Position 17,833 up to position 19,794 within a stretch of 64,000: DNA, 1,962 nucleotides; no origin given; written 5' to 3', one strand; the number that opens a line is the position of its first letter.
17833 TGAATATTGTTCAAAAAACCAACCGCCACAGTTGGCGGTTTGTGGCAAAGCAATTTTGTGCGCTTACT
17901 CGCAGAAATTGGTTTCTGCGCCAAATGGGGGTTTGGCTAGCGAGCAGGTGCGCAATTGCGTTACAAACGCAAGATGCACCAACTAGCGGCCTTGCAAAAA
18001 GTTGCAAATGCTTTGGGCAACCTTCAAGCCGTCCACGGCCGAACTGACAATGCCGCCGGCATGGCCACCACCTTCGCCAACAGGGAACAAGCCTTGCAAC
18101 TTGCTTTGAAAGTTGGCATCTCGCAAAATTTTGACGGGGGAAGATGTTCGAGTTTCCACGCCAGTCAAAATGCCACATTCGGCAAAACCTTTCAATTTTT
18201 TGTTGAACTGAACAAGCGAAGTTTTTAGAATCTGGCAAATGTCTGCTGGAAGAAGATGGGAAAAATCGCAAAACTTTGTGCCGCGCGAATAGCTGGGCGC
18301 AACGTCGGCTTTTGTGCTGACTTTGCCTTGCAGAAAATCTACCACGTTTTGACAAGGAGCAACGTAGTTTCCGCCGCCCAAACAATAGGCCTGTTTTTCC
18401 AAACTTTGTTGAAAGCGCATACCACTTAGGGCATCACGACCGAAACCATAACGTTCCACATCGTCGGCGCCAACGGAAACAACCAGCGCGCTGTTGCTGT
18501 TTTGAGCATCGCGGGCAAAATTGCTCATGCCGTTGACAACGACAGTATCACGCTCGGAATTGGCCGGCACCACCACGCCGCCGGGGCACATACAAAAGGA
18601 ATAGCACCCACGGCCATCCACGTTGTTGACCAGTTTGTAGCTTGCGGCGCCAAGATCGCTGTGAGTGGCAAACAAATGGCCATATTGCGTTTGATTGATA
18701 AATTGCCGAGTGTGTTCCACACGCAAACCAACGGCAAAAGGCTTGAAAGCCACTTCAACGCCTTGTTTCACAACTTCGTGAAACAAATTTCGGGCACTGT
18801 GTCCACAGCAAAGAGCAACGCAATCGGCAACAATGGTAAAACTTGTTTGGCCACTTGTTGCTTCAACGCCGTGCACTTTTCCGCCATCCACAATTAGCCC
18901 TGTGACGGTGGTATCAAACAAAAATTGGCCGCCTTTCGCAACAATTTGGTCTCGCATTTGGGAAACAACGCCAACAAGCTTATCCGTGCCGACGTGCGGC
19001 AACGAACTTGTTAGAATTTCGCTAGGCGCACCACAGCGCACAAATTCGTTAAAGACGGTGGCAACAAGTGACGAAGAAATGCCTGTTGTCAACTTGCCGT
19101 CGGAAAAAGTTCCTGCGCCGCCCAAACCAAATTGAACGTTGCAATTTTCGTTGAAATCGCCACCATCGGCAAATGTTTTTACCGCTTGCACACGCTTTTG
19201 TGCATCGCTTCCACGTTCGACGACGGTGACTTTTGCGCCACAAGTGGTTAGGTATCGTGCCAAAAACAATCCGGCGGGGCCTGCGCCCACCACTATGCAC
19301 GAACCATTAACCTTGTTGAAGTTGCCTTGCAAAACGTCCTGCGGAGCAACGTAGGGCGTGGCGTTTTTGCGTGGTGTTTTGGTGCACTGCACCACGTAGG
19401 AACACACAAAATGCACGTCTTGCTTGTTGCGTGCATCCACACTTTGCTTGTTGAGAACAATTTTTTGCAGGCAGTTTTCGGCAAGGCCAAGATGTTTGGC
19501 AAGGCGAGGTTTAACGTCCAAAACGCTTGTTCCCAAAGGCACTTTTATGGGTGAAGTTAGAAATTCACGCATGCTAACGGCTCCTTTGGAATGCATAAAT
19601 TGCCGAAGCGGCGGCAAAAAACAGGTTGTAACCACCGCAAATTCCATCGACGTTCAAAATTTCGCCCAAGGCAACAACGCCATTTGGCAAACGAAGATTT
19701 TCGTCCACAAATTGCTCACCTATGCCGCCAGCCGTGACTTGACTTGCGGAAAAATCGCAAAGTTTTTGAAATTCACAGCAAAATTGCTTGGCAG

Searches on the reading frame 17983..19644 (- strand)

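Call 52: search_protein_families(library=pfam, proteins=[window:17983-19644:-], max_evalue=0.00001)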
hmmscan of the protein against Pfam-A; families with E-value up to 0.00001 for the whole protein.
window:17983-19644:- (553 aa): 6 families
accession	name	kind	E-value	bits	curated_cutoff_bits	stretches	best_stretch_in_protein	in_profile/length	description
PF21688.3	FAD-depend_C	-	6.1e-70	235.9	27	1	302-500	1-197/197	FAD-dependent protein, C-terminal domain-like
PF01266.30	DAO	-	5.5e-14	52.9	27.9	1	227-296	152-217/353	FAD dependent oxidoreductase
PF07992.20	Pyr_redox_2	-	2.8e-08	34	26.1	0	115-148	144-177/291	Pyridine nucleotide-disulphide oxidoreductase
PF00890.30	FAD_binding_2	-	4.3e-08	33.2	20.4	0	117-147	3-33/414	FAD binding domain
PF01494.25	FAD_binding_3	-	1.5e-07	31.5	22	1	117-154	5-42/349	FAD binding domain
PF00070.33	Pyr_redox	-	5.9e-06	27.1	22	0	117-146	3-32/82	Pyridine nucleotide-disulphide oxidoreductase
